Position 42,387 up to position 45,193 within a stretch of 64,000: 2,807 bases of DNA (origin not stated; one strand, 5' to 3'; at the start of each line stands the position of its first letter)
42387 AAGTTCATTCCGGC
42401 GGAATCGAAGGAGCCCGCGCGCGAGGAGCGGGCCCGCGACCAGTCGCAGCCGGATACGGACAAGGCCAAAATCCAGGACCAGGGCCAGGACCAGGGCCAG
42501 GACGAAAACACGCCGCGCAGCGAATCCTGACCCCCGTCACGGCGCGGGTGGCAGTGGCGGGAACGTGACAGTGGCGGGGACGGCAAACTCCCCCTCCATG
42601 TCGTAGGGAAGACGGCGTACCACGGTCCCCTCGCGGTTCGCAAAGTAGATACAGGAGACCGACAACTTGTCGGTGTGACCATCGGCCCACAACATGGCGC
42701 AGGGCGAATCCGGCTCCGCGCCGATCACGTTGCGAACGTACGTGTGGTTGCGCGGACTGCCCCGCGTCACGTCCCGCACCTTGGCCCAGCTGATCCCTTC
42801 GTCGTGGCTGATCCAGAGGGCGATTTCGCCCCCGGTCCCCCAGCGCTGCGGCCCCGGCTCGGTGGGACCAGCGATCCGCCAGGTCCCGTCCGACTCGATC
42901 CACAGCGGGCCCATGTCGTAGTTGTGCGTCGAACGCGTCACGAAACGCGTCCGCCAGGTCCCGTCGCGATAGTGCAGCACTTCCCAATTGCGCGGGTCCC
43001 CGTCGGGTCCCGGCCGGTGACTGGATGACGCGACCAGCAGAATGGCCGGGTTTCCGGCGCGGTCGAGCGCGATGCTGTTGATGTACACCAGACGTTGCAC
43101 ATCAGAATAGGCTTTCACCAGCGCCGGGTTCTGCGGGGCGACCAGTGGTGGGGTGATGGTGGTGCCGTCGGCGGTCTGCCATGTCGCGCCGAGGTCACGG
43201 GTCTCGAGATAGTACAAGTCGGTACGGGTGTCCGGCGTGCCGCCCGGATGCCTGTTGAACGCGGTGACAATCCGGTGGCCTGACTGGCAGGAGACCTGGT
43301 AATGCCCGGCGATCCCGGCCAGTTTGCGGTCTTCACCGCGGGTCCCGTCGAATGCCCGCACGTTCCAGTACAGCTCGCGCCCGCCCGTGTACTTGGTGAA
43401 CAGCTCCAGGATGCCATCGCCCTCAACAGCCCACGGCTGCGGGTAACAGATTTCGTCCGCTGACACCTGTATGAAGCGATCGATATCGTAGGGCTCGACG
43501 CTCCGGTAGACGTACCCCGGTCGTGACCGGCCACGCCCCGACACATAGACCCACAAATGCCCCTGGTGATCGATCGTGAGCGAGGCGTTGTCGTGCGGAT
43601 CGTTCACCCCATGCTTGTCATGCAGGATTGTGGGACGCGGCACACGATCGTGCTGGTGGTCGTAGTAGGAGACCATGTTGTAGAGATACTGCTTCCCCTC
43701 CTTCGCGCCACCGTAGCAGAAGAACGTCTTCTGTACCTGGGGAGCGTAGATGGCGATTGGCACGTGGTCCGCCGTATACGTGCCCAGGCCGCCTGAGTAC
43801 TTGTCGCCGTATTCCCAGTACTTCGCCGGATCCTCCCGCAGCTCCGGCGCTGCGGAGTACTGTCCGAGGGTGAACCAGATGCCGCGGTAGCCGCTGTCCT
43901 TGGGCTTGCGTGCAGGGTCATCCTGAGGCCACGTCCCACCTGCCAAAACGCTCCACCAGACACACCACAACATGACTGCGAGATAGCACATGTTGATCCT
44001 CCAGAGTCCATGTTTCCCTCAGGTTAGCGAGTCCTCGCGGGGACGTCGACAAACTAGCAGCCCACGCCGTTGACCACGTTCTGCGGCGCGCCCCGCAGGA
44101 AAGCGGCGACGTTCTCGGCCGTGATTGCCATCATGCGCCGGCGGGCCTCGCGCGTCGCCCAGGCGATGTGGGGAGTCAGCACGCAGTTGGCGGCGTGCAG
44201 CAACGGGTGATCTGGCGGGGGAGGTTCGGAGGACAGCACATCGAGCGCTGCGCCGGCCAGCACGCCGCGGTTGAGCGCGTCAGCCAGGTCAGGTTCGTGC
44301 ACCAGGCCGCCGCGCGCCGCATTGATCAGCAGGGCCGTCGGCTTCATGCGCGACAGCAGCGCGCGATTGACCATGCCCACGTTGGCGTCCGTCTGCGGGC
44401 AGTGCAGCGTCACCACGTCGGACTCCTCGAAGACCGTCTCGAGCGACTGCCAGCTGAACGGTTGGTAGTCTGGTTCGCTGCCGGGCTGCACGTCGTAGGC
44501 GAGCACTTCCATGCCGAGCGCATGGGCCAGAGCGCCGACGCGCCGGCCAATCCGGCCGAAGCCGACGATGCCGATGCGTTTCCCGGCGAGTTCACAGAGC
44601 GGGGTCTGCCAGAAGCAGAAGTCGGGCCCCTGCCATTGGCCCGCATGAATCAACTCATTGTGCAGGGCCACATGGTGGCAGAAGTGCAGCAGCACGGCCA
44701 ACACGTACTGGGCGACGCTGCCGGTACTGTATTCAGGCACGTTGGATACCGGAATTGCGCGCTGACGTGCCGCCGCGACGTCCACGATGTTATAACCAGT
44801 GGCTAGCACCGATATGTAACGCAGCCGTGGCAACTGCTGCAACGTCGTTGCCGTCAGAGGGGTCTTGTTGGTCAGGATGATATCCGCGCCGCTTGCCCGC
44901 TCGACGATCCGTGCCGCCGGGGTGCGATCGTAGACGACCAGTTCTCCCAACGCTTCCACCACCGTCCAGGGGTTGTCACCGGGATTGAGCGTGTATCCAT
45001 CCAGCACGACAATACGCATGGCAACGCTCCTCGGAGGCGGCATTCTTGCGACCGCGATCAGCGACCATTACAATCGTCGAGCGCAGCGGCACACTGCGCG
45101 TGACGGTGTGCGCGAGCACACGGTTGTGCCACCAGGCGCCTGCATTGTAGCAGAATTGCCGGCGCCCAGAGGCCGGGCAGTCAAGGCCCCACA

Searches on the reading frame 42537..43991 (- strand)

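Call 10: search_protein_families(library=pfam, proteins=[window:42537-43991:-], max_evalue=0.001)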
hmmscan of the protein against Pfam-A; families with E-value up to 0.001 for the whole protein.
window:42537-43991:- (484 aa): 1 family
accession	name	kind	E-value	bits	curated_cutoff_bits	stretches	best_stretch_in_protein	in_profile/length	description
PF15892.11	BNR_4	-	4.6e-14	52.9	27.3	1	125-352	32-270/272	BNR repeat-containing family member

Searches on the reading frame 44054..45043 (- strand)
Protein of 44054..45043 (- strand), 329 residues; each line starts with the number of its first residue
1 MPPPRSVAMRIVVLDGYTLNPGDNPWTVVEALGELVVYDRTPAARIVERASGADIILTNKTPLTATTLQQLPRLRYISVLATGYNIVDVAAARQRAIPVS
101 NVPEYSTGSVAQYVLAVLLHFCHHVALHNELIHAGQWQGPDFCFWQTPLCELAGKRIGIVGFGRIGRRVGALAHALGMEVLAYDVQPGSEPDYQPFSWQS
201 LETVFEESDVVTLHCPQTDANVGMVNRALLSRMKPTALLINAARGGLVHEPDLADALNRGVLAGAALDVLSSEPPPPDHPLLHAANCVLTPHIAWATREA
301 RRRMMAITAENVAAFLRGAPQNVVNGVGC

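Call 10: search_protein_families(library=pfam, proteins=[window:44054-45043:-], max_evalue=0.001)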
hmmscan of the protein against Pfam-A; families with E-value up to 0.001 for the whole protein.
window:44054-45043:- (329 aa): 2 families
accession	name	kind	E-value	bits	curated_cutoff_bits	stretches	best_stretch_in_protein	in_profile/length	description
PF02826.25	2-Hacid_dh_C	-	7.7e-56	188.7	25.1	1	115-294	1-178/178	D-isomer specific 2-hydroxyacid dehydrogenase, NAD binding domain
PF00389.36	2-Hacid_dh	-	9.3e-30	103.5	24.6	1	30-325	16-134/134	D-isomer specific 2-hydroxyacid dehydrogenase, catalytic domain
